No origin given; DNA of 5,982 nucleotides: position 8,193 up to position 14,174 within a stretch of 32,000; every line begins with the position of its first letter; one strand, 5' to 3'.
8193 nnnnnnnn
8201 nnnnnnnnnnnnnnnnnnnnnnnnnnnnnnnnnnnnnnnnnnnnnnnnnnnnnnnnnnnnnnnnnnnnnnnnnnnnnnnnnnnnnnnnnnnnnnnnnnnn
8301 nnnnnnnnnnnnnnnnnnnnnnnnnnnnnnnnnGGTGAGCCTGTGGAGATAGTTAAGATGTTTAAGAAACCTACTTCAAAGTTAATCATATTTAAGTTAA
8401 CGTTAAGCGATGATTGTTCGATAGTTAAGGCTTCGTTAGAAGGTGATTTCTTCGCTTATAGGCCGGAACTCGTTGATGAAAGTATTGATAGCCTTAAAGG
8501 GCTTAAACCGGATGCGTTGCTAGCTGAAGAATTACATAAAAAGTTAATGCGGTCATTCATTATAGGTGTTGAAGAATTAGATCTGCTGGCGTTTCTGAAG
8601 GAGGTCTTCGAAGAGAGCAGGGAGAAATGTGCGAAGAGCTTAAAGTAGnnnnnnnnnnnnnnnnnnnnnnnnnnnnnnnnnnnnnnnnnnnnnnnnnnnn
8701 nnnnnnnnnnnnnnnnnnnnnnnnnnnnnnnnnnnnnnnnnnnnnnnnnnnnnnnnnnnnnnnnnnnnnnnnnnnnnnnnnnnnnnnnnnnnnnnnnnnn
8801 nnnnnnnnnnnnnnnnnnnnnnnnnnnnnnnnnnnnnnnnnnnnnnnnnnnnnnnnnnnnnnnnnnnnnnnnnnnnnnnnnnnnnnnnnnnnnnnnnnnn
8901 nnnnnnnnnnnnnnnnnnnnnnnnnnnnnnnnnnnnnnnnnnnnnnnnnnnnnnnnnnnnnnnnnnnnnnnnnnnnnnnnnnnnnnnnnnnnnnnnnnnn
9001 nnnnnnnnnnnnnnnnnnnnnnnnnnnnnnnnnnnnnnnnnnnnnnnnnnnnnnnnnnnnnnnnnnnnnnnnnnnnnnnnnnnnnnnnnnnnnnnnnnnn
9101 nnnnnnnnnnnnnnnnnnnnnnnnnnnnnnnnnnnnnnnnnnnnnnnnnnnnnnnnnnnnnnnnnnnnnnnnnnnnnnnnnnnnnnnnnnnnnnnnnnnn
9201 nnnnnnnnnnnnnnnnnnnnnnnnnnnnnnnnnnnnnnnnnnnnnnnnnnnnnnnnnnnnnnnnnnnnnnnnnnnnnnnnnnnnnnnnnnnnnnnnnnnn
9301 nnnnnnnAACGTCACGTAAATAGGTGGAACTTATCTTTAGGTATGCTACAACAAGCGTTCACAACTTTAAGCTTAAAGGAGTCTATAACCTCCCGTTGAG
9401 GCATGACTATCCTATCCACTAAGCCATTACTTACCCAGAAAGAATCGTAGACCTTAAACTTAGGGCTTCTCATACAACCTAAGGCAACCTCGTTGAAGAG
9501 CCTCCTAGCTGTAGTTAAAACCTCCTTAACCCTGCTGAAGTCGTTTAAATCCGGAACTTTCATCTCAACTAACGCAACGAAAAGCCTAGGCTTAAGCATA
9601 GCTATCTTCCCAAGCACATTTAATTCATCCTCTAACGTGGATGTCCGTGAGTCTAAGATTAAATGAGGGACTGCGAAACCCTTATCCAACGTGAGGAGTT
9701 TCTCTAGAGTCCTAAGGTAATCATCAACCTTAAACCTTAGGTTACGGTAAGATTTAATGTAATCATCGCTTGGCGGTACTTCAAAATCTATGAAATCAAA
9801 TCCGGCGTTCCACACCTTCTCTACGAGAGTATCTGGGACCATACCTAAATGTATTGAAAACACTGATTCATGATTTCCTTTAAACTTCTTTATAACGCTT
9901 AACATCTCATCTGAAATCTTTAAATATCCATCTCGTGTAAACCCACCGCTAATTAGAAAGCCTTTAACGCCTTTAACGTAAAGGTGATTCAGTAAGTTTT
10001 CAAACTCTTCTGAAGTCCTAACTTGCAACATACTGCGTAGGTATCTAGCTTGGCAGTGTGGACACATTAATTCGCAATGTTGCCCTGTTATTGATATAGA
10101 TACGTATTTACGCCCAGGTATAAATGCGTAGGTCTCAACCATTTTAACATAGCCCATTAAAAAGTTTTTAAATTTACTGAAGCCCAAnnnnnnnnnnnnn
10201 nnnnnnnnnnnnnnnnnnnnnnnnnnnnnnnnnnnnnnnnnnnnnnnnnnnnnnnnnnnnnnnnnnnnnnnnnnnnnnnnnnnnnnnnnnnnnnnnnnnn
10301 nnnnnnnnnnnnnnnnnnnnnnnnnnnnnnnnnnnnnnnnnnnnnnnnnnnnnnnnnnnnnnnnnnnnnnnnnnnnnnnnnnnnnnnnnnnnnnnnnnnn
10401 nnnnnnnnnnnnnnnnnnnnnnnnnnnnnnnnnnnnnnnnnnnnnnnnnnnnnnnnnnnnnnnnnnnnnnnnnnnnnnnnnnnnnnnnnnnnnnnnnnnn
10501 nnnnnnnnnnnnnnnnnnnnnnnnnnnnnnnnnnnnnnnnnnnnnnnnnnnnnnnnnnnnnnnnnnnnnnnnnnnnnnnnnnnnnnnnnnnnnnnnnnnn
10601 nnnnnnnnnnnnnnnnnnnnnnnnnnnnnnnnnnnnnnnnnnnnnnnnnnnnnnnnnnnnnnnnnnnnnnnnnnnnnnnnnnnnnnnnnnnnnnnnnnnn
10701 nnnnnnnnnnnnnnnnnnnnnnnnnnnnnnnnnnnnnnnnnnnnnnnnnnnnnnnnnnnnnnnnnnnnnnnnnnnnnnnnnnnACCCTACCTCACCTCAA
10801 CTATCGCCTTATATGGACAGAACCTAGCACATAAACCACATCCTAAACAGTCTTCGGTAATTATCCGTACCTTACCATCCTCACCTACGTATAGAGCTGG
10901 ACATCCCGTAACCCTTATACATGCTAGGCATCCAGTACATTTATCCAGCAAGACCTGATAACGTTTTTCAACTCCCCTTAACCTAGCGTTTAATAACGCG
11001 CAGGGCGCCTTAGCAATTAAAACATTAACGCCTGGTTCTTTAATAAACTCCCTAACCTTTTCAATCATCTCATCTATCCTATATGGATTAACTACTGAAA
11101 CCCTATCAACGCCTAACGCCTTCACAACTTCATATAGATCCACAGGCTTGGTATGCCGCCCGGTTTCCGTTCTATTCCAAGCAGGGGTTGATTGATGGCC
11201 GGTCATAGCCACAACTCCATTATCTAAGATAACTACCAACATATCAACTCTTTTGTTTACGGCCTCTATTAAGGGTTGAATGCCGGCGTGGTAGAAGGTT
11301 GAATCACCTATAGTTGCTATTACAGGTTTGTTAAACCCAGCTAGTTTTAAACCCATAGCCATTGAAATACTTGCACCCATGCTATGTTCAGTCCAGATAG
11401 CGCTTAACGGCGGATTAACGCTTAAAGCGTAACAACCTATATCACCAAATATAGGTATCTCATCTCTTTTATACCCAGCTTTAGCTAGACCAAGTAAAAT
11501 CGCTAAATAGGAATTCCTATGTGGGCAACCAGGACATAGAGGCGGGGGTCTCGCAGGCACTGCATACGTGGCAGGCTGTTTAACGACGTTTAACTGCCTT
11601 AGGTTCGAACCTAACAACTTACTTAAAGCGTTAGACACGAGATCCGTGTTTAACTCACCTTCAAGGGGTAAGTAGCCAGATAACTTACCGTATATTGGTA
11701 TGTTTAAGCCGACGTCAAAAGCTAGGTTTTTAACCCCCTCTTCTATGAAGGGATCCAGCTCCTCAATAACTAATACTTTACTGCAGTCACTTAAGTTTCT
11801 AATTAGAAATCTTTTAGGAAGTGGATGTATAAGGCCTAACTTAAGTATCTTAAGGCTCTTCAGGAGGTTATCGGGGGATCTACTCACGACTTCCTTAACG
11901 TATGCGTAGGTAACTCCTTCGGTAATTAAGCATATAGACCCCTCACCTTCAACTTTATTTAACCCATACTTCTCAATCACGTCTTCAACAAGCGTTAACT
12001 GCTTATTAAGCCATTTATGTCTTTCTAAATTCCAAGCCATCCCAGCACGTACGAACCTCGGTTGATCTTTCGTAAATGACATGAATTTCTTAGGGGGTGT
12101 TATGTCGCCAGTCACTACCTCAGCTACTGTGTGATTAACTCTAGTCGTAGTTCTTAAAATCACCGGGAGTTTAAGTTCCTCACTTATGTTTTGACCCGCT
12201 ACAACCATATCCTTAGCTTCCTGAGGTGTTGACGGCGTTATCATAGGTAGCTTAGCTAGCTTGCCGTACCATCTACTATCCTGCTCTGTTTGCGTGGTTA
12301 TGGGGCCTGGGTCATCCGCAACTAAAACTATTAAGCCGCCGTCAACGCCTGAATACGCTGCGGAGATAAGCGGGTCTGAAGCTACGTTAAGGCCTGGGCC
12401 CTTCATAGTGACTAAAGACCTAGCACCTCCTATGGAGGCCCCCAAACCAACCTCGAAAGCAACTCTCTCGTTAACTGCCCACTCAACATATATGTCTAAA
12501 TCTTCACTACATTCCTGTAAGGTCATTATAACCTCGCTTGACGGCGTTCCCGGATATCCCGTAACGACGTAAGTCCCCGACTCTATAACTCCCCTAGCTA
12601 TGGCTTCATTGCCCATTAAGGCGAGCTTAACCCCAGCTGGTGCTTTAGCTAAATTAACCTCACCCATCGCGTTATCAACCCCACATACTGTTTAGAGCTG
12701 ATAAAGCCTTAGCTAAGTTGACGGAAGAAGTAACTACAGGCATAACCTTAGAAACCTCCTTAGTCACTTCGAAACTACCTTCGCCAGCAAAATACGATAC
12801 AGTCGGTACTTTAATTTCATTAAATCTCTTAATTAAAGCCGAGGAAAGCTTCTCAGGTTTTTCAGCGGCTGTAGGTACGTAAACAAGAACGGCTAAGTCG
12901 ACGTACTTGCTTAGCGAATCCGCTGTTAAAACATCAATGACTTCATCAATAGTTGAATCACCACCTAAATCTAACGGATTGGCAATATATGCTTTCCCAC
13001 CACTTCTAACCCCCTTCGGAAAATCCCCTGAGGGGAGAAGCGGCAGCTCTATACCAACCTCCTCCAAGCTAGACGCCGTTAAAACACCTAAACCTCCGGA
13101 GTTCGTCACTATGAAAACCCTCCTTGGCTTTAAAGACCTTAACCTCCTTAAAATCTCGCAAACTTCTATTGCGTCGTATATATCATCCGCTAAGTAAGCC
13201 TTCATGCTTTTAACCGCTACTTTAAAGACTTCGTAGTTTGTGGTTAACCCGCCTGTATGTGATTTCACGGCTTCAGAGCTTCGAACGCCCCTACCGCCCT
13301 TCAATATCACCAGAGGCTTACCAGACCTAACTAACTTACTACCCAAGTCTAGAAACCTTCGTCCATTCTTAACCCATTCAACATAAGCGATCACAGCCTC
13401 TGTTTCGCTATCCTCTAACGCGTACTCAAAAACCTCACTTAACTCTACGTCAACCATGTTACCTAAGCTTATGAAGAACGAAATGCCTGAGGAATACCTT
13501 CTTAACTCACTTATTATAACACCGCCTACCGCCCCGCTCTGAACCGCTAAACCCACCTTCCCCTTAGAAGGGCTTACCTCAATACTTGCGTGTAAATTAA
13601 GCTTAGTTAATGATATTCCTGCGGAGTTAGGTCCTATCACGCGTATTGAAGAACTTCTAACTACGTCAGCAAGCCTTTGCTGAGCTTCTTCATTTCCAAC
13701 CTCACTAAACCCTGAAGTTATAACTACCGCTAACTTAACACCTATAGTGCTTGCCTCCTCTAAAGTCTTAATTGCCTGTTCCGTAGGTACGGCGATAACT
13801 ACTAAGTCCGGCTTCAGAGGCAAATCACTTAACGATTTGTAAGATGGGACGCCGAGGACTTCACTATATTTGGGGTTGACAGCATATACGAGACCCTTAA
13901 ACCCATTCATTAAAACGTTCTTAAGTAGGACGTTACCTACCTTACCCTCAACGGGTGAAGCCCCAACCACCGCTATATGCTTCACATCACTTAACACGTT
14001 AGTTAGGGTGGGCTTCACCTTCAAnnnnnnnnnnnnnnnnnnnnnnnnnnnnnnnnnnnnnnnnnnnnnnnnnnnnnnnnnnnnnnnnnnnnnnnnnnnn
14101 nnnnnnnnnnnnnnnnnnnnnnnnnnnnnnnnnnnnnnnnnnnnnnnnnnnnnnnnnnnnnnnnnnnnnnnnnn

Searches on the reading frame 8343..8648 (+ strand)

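Call 10: search_protein_families(library=pfam, proteins=[window:8343-8648:+], max_evalue=0.01)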
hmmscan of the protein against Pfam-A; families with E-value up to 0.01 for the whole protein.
window:8343-8648:+ (101 aa): 0 families

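Call 62: search_protein_families(library=ncbifam, proteins=[window:8343-8648:+], max_evalue=0.001)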
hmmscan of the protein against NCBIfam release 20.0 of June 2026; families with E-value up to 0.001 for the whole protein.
window:8343-8648:+ (101 aa): 1 family
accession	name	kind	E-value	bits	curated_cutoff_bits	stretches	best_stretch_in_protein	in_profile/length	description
NF053749.1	LplB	equivalog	0.00032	20.8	65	1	7-60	3-55/86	lipoate-protein ligase small subunit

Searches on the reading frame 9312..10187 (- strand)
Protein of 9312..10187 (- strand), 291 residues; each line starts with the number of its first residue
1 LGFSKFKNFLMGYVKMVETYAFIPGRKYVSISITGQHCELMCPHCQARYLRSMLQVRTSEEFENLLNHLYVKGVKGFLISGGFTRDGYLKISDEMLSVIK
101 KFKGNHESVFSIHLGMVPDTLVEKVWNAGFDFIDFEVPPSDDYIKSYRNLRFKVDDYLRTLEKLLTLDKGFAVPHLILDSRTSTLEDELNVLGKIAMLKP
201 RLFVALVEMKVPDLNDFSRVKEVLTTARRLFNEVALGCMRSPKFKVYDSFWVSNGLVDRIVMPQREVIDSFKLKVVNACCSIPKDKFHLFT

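Call 62: search_protein_families(library=ncbifam, proteins=[window:9312-10187:-], max_evalue=0.001)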
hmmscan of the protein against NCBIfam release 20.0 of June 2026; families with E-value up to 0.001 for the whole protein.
window:9312-10187:- (291 aa): 1 family
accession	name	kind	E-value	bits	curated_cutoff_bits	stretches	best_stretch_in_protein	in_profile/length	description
NF053742.1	LipS1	equivalog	5.1e-52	177.1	230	1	22-280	1-268/268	LipS1 family lipoyl synthase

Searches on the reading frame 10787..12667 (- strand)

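Call 14: search_protein_families(library=pfam, proteins=[window:10787-12667:-], max_evalue=0.001)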
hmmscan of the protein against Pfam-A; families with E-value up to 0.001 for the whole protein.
window:10787-12667:- (626 aa): 11 families
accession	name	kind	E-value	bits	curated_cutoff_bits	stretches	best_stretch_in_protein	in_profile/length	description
PF02775.26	TPP_enzyme_C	-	6e-27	94.7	21.9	1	409-550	1-149/151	Thiamine pyrophosphate enzyme, C-terminal TPP binding domain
PF01855.24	POR_N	-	2e-14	54.4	27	1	26-186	2-167/231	Pyruvate flavodoxin/ferredoxin oxidoreductase, thiamine diP-bdg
PF00037.32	Fer4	-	5.4e-09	35.9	21.1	1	601-622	2-23/24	4Fe-4S binding domain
PF13237.11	Fer4_10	-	2.5e-07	30.9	25.5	1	574-618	6-53/53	4Fe-4S dicluster domain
PF12797.12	Fer4_2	-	2e-06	27.8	24.5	1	599-619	2-22/22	4Fe-4S binding domain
PF14697.11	Fer4_21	-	3.1e-06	27.6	35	1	575-622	6-57/59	4Fe-4S dicluster domain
PF12838.12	Fer4_7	-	1.1e-05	26.3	27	1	576-621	1-52/52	4Fe-4S dicluster domain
PF12837.12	Fer4_6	-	4.2e-05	23.7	25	1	600-622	2-24/24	4Fe-4S binding domain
PF13187.11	Fer4_9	-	6.1e-05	23.4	27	1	576-622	1-52/52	4Fe-4S dicluster domain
PF12800.12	Fer4_4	-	0.00026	21.5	24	0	605-620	2-17/17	4Fe-4S binding domain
PF25160.1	LdpA_Fe-S-bd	-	0.00076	19.6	27.6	0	586-624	12-45/49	LdpA Fe-S cluster-binding domain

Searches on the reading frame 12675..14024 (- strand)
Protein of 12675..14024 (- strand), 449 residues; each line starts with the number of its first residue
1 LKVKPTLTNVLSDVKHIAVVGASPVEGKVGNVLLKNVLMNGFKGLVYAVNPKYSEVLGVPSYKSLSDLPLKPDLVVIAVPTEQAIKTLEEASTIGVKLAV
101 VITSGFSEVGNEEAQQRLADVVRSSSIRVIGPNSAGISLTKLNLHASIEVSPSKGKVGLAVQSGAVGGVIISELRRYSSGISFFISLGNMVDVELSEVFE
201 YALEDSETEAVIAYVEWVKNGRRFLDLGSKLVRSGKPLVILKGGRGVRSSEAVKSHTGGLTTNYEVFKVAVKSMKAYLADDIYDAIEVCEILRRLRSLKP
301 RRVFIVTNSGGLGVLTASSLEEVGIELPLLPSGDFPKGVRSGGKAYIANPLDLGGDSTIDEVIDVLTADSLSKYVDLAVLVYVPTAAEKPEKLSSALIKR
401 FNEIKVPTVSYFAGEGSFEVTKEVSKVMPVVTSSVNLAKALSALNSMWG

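Call 14: search_protein_families(library=pfam, proteins=[window:12675-14024:-], max_evalue=0.001)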
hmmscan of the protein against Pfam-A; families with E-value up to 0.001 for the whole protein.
window:12675-14024:- (449 aa): 3 families
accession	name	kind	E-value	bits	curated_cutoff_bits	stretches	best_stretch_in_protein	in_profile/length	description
PF13607.11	Succ_CoA_lig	-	4.1e-35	121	27.4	1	154-292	1-138/138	Succinyl-CoA ligase like flavodoxin domain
PF13380.12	CoA_binding_2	-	1.1e-22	81.1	22.8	1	15-138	1-114/116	CoA binding domain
PF02629.25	CoA_binding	-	1.4e-12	48.6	22.3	1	15-105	4-97/97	CoA binding domain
